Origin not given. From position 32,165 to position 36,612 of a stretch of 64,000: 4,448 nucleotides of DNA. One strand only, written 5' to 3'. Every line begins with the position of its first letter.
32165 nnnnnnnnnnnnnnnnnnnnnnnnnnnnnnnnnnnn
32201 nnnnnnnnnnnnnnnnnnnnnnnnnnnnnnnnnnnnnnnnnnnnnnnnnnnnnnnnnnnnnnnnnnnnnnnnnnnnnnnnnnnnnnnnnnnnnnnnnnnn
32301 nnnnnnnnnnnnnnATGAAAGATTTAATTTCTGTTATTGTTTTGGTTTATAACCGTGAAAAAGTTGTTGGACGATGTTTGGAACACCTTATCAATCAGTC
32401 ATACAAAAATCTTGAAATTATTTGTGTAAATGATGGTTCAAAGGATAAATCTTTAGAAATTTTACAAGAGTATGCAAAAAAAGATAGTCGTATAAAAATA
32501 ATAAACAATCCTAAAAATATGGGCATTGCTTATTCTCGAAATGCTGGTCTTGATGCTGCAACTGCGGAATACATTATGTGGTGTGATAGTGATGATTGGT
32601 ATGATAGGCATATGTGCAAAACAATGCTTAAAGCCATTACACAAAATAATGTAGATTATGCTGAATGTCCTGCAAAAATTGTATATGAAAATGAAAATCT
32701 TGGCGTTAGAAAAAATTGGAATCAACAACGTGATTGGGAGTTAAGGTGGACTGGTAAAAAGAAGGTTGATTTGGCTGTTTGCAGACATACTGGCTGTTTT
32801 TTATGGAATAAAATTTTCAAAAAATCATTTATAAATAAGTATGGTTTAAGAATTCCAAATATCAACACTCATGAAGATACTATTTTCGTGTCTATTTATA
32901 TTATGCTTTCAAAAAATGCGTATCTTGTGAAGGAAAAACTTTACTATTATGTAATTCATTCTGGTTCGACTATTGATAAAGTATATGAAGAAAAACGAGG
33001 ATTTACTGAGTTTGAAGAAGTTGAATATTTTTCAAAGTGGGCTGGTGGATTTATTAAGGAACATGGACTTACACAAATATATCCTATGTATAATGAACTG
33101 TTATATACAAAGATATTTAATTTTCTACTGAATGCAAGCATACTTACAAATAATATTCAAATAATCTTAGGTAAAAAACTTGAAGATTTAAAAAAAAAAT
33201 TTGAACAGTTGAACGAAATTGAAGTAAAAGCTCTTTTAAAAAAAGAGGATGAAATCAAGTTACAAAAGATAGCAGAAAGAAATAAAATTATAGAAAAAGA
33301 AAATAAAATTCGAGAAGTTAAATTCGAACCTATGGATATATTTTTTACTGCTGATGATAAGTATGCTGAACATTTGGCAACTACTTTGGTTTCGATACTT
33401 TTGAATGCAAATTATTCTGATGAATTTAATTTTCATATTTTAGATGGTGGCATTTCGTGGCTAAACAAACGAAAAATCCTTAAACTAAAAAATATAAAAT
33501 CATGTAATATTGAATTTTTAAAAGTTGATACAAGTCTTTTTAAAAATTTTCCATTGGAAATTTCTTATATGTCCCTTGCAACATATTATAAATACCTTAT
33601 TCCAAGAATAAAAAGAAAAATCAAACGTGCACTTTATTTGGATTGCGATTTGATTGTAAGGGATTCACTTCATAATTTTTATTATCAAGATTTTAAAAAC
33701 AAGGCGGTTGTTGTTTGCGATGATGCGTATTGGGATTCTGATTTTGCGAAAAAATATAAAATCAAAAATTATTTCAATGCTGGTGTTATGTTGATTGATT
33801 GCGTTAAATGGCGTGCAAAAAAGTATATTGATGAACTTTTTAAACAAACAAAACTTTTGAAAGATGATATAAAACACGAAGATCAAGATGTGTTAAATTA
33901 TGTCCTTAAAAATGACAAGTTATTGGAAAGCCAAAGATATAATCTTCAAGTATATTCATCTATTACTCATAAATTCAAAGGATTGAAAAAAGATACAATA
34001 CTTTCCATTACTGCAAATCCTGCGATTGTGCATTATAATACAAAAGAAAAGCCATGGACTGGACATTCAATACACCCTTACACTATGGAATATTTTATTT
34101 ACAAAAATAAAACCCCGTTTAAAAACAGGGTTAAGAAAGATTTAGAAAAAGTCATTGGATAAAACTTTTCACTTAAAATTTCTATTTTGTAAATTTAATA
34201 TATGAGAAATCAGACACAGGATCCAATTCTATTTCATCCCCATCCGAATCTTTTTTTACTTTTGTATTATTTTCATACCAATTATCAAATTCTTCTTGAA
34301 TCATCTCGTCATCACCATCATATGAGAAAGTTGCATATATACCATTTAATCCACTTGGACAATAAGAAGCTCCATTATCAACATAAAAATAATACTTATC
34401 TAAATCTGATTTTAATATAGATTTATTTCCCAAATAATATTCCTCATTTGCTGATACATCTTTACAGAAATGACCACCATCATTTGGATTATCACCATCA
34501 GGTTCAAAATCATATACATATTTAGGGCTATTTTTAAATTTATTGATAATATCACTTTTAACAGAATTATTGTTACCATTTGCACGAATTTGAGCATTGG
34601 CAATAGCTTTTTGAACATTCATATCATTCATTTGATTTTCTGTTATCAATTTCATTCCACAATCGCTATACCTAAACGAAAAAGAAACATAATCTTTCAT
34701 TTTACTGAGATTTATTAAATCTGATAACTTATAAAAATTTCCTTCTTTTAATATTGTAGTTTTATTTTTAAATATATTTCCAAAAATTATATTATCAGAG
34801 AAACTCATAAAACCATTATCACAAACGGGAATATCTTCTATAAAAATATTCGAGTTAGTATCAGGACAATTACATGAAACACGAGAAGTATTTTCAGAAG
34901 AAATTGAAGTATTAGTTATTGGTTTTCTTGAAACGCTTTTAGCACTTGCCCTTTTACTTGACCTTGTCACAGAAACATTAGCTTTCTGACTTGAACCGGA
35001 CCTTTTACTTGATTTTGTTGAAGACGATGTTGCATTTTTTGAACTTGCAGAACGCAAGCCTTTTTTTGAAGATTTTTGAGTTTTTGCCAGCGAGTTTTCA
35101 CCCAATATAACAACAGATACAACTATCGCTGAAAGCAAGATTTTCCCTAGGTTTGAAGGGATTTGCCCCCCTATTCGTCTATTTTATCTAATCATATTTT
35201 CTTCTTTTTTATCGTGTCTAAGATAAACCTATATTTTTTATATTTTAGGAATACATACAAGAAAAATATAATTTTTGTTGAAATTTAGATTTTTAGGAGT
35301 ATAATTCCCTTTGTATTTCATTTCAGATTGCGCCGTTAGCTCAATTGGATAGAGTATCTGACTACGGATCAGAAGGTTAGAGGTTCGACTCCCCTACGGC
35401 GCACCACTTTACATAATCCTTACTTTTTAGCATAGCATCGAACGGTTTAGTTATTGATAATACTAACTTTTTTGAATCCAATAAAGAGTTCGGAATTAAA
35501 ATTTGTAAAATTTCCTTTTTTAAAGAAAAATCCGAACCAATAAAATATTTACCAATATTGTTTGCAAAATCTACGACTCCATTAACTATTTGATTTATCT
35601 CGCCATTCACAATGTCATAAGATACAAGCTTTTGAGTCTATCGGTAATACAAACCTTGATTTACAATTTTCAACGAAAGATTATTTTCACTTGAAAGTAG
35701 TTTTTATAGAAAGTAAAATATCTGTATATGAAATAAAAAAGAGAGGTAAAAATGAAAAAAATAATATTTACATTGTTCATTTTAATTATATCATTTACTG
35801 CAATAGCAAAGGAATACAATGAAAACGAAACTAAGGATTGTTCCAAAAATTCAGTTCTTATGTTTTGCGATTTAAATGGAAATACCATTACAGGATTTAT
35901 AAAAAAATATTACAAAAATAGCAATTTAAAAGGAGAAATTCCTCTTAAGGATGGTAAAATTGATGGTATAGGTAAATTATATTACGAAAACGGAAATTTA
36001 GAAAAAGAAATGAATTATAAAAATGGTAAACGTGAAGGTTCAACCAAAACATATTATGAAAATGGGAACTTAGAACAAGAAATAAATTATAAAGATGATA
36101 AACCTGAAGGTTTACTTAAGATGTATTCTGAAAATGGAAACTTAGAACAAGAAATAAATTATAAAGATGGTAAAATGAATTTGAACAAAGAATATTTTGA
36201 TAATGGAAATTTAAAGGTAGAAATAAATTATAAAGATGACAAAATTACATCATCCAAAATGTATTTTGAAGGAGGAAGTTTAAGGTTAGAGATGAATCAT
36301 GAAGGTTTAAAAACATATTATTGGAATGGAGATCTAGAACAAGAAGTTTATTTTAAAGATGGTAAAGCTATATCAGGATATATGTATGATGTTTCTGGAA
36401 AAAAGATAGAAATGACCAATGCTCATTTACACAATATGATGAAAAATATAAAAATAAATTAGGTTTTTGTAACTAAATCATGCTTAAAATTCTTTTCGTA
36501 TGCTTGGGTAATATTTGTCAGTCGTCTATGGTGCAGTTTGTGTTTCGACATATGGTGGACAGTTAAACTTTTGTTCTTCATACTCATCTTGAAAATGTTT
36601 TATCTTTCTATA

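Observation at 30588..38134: Accessory cluster at tRNA-Arg: secreted eukaryotic-like cysteine-repeat proteins plus three glycosyltransferases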

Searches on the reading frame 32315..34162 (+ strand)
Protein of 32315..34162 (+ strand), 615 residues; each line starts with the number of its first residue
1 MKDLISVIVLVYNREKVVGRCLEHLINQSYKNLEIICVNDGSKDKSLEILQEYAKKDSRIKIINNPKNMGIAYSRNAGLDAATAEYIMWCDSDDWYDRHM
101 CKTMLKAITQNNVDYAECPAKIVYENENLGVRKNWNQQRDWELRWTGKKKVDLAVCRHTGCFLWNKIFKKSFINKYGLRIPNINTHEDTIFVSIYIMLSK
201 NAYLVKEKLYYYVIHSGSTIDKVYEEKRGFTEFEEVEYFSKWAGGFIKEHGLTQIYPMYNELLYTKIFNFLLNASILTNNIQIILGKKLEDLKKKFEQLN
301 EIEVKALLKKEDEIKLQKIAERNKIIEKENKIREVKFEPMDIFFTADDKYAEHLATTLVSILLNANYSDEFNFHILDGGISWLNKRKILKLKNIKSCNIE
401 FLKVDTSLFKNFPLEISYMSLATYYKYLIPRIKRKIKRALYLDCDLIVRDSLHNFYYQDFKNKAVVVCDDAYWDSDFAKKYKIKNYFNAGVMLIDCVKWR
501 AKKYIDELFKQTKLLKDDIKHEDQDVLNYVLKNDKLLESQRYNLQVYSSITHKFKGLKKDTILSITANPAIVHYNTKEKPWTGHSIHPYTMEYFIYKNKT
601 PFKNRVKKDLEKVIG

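Call 4: search_protein_families(library=pfam, proteins=[window:32315-34162:+], max_evalue=0.1)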
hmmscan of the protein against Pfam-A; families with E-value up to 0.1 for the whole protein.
window:32315-34162:+ (615 aa): 6 families
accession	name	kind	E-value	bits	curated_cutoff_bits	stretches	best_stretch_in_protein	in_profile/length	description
PF01501.26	Glyco_transf_8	-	8.5e-40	137.4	24.3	1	342-582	2-250/253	Glycosyl transferase family 8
PF00535.33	Glycos_transf_2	-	2.1e-39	135.6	23.3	1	6-170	1-166/168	Glycosyl transferase family 2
PF10111.15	Glyco_tranf_2_2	-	1.7e-12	47.9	27.3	1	6-125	1-122/276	Glycosyltransferase like family 2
PF13641.12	Glyco_tranf_2_3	-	4.3e-08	33.9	27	1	5-119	3-122/230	Glycosyltransferase like family 2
PF13704.12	Glyco_tranf_2_4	-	0.016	16.1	27.5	1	13-96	2-84/98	Glycosyl transferase family 2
PF22944.1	DGKD_4H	-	0.034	14.9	27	0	3-44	20-61/120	Diacylglycerol kinase delta, helical domain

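Call 5: search_protein_families(library=ncbifam, proteins=[window:32315-34162:+], max_evalue=0.1)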
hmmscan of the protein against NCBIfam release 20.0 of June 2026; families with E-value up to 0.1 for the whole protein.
window:32315-34162:+ (615 aa): 27 families (the best 25 are shown)
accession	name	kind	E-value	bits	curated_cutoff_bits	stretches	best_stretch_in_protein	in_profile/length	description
NF007482.0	PRK10073.1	equivalog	2.1e-36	125.6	423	1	3-221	6-224/334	glycosyltransferase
NF011718.0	PRK15171.1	equivalog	2e-25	89.6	461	1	334-605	22-296/337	lipopolysaccharide 3-alpha-galactosyltransferase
NF047683.1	TeichurnBiosyTuaG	equivalog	1.6e-21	77.1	400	1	2-123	5-126/252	teichuronic acid biosynthesis protein TuaG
TIGR03937.1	PgaC_IcaA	equivalog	4.5e-21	75.3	422.3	1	3-112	45-154/407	poly-beta-1,6-N-acetyl-D-glucosamine synthase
NF053739.1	GlytfEpsEBac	equivalog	7.7e-21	74.3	450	2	5-95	3-94/265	glycosyltransferase EpsE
NF050050.1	ProtGlycPglI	equivalog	4.2e-20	72.3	500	1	4-218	3-207/306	GalNAc(5)-diNAcBac-PP-undecaprenol beta-1,3-glucosyltransferase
NF041875.1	EPS_EpsD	equivalog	2.1e-16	60.2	370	1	5-94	1-90/325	exopolysaccharide biosynthesis glycosyltransferase EpsD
NF047588.1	GlcsyltransPgfSStrep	equivalog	3.4e-13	49.5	500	1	5-108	3-110/308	glycosyltransferase PgfS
TIGR03965.1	mycofact_glyco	equivalog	7.3e-13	48.2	280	1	5-113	76-184/467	mycofactocin biosynthesis glycosyltransferase MftF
NF041394.1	GtaseAglG_Halo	equivalog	4.1e-12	46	440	1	5-109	3-108/304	glucosyl-dolichyl phosphate glucuronosyltransferase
TIGR03111.1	glyc2_xrt_Gpos1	hypoth_equivalog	8.4e-11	41.3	363.95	1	5-112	51-160/439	TIGR03111 family XrtG-associated glycosyltransferase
NF007453.0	PRK10018.1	equivalog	1.1e-10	41.7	382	1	3-99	6-102/280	colanic acid biosynthesis glycosyltransferase WcaA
TIGR04283.1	glyco_like_mftF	equivalog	4.6e-10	39.5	182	1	5-117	1-106/221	TIGR04283 family arsenosugar biosynthesis glycosyltransferase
TIGR04017.1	WcaA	equivalog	5.7e-10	39.3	495.75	1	3-99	5-101/279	colanic acid biosynthesis glycosyltransferase WcaA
NF038302.1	EPS_HpsE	equivalog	5.3e-09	35.5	300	1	5-99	3-102/307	hormogonium polysaccharide biosynthesis glycosyltransferase HpsE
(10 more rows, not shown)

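Call 6: find_encoding_contigs(protein=window:32315-34162:+, flank=10000, max_places=10)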
Protein window:32315-34162:+ (615 aa): 17 contigs read that carry it; 3 places shown.
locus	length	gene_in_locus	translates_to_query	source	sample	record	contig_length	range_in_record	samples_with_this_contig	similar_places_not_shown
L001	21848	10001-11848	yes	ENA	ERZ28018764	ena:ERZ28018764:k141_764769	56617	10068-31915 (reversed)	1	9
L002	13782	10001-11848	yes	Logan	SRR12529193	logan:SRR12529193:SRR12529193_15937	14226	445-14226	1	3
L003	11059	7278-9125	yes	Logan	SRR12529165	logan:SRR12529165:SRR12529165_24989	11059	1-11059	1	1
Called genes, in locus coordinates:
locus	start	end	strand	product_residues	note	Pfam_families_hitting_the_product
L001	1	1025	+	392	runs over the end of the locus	PF01168:Ala_racemase_N, PF00842:Ala_racemase_C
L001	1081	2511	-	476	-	PF22694:CtpB_N-like, PF00595:PDZ, PF13180:PDZ_2, PF17820:PDZ_6, PF03572:Peptidase_S41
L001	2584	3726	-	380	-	PF01551:Peptidase_M23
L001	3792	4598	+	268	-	PF01743:PolyA_pol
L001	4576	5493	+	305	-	PF03193:RsgA_GTPase (faint), PF00009:GTP_EFTU, PF00350:Dynamin_N (faint), PF01926:MMR_HSR1, PF02421:FeoB_N, PF04548:AIG1, PF10662:PduV-EutP, PF07650:KH_2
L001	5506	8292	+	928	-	PF02739:5_3_exonuc_N, PF01367:5_3_exonuc, PF01612:DNA_pol_A_exo1, PF22619:DNA_polI_exo1 (weak), PF00476:DNA_pol_A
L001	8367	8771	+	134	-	-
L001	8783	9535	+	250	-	-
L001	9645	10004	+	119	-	-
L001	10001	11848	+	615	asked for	PF00535:Glycos_transf_2, PF10111:Glyco_tranf_2_2, PF13641:Glyco_tranf_2_3, PF01501:Glyco_transf_8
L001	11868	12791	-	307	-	-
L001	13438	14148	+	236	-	-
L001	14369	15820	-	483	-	PF00535:Glycos_transf_2, PF10111:Glyco_tranf_2_2, PF13641:Glyco_tranf_2_3 (weak)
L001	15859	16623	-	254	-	PF00929:RNase_T, PF16473:Rv2179c-like (faint)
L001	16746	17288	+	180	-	PF00334:NDK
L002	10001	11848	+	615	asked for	PF00535:Glycos_transf_2, PF10111:Glyco_tranf_2_2, PF13641:Glyco_tranf_2_3, PF01501:Glyco_transf_8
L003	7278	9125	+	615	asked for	PF00535:Glycos_transf_2, PF10111:Glyco_tranf_2_2, PF13641:Glyco_tranf_2_3, PF01501:Glyco_transf_8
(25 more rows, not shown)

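Call 35: search_solved_structures(query=window:32315-34162:+, max_evalue=0.001)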
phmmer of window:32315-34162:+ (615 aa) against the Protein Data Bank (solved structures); distinct sequences matched with E-value up to 0.001: 25.
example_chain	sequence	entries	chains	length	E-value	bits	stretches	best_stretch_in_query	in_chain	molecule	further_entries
1ss9_A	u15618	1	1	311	3.4e-29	105.1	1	340-582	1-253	alpha-1,4-galactosyl transferase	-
5hea_A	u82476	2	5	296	9.6e-28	100.3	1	3-215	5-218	Putative glycosyltransferase (GalT1)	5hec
1g9r_A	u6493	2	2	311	1.3e-27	99.9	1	340-582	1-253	GLYCOSYL TRANSFERASE | GALACTOSYL TRANSFERASE LGTC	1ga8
3bcv_A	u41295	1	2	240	6.1e-20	74.6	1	5-109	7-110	Putative glycosyltransferase protein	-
6p61_A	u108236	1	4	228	1.5e-18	70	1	4-134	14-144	Glycosyltransferase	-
2z87_A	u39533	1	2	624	1.9e-18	69.6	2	4-108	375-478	Chondroitin synthase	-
2z86_A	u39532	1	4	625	1.9e-18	69.6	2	4-108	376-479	Chondroitin synthase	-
3l7m_A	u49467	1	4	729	2.7e-12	49.3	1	5-198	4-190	Teichoic acid biosynthesis protein F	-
3l7j_A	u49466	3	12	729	2.7e-12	49.3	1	5-198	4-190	Teichoic acid biosynthesis protein F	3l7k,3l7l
3l7i_A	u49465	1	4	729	2.7e-12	49.3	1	5-198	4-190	Teichoic acid biosynthesis protein F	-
5gvv_A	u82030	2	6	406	7.5e-12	47.9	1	342-587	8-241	Glycosyl transferase family 8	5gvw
8vh7_A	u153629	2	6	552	1e-10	44.1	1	3-104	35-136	Heparosan synthase B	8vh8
8viw_A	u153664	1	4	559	1.1e-10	44.1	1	3-104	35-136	Heparosan synthase B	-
5tze_C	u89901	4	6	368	3.4e-10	42.4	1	5-230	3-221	Glycosyl transferase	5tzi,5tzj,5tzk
5tz8_A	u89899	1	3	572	8.5e-10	41.1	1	5-230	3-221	Glycosyl transferase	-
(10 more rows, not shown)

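Call 86: search_protein_families(library=padloc, proteins=[window:32315-34162:+], max_evalue=0.01)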
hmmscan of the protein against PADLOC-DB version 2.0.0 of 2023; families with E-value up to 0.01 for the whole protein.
window:32315-34162:+ (615 aa): 0 families

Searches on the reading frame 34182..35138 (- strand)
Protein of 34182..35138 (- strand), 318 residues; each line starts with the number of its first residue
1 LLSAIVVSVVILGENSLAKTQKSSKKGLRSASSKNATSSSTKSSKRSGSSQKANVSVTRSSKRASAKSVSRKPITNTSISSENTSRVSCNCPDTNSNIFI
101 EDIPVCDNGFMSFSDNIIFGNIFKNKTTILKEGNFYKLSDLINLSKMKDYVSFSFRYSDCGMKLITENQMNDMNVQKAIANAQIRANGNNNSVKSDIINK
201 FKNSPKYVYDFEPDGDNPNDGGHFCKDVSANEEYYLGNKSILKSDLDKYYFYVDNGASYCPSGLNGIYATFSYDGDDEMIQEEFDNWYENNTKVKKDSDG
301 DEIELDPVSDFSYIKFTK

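Call 4: search_protein_families(library=pfam, proteins=[window:34182-35138:-], max_evalue=0.1)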
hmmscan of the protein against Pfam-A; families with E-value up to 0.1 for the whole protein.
window:34182-35138:- (318 aa): 1 family
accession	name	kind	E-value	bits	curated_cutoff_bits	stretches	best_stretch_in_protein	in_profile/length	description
PF23960.2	DUF7289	-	0.059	13.3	27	1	4-94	140-225/238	Family of unknown function (DUF7289)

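Call 5: search_protein_families(library=ncbifam, proteins=[window:34182-35138:-], max_evalue=0.1)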
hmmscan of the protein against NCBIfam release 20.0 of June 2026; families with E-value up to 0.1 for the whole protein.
window:34182-35138:- (318 aa): 1 family
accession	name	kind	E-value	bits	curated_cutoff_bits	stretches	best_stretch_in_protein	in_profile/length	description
TIGR02379.1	ECA_wecE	subfamily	0.058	12.1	434.85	1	241-306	216-280/376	dTDP-4-amino-4,6-dideoxy-D-glucose transaminase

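Call 51: search_protein_families(library=phrogs, proteins=[window:34182-35138:-], max_evalue=0.01)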
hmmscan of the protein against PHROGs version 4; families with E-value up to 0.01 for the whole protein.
window:34182-35138:- (318 aa): 2 families
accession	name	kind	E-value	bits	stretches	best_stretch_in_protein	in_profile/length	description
phrog_31036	-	unknown function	0.0025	18.9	1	245-295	13-63/65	-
phrog_18954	-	unknown function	0.0097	16.6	1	127-203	69-142/156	-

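Call 53: search_dna_similar(query=window:34182-35138:-, collection=phages, mode=protein, max_evalue=0.01, max_rows=10)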
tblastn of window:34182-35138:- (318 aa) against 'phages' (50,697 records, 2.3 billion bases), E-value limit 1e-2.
No match.

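Call 72: find_encoding_contigs(protein=window:34182-35138:-, flank=1500, max_places=10)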
Protein window:34182-35138:- (318 aa): 11 contigs read that carry it; 2 places shown.
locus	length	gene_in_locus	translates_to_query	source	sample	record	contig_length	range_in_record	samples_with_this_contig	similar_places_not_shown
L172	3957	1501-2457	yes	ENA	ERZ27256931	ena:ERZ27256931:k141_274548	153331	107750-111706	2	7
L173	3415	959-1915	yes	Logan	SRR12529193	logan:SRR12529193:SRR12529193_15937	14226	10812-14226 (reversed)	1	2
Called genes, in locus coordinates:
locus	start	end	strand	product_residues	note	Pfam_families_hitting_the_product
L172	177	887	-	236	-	-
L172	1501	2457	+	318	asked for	-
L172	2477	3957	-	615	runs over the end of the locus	PF00535:Glycos_transf_2, PF10111:Glyco_tranf_2_2, PF13641:Glyco_tranf_2_3, PF01501:Glyco_transf_8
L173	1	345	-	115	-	?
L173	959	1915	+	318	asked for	-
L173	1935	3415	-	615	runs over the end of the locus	PF00535:Glycos_transf_2, PF10111:Glyco_tranf_2_2, PF13641:Glyco_tranf_2_3, PF01501:Glyco_transf_8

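Call 86: search_protein_families(library=padloc, proteins=[window:34182-35138:-], max_evalue=0.01)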
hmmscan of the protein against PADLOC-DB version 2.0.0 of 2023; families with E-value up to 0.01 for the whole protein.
window:34182-35138:- (318 aa): 0 families

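Call 87: search_solved_structures(query=window:34182-35138:-, max_evalue=1)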
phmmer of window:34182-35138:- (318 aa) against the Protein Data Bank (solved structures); distinct sequences matched with E-value up to 1: 0.

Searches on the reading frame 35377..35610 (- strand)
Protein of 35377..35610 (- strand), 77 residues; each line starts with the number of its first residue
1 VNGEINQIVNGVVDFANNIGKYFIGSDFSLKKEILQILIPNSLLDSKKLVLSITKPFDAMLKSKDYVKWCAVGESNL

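Call 51: search_protein_families(library=phrogs, proteins=[window:35377-35610:-], max_evalue=0.01)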
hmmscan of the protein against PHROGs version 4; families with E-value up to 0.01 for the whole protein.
window:35377-35610:- (77 aa): 0 families

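Call 86: search_protein_families(library=padloc, proteins=[window:35377-35610:-], max_evalue=0.01)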
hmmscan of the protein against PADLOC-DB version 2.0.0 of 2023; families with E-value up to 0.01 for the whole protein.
window:35377-35610:- (77 aa): 0 families

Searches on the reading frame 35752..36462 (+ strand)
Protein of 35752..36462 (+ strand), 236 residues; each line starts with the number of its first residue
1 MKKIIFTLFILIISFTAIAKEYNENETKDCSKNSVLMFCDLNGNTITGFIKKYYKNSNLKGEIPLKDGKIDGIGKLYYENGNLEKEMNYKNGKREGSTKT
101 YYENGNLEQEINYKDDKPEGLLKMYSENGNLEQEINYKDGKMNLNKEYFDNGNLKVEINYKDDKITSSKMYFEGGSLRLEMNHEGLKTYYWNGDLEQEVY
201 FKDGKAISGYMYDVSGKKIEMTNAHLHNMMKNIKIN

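Call 4: search_protein_families(library=pfam, proteins=[window:35752-36462:+], max_evalue=0.1)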
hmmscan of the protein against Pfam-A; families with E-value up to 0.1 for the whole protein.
window:35752-36462:+ (236 aa): 5 families
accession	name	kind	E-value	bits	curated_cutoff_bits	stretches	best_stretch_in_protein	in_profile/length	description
PF07661.19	MORN_2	-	5.7e-27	91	29.6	4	94-115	1-22/22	MORN repeat variant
PF02493.26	MORN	-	0.0043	17.3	22.5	0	66-82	6-22/23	MORN repeat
PF15538.12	Ntox46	-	0.016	15.6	25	0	143-171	4-32/157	Bacterial toxin 46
PF19834.4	DUF6314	-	0.034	15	23.1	0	168-211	34-78/131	Family of unknown function (DUF6314)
PF10437.14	Lip_prot_lig_C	-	0.046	14.1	24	0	145-171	8-34/85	Bacterial lipoate protein ligase C-terminus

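Call 5: search_protein_families(library=ncbifam, proteins=[window:35752-36462:+], max_evalue=0.1)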
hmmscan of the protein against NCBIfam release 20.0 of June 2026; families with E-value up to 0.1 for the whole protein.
window:35752-36462:+ (236 aa): 2 families
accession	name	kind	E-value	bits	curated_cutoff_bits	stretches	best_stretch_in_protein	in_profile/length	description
NF033566.1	adhes_LIC20035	equivalog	7.5e-11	41.5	250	1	20-183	88-260/434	LIC20035 family adhesin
NF007930.0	PRK10645.1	equivalog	0.081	13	145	0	188-199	51-62/114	divalent cation tolerance protein CutA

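Call 51: search_protein_families(library=phrogs, proteins=[window:35752-36462:+], max_evalue=0.01)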
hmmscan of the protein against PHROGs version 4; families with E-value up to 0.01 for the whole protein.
window:35752-36462:+ (236 aa): 0 families

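Call 86: search_protein_families(library=padloc, proteins=[window:35752-36462:+], max_evalue=0.01)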
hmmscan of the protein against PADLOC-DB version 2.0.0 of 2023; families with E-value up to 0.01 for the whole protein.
window:35752-36462:+ (236 aa): 0 families
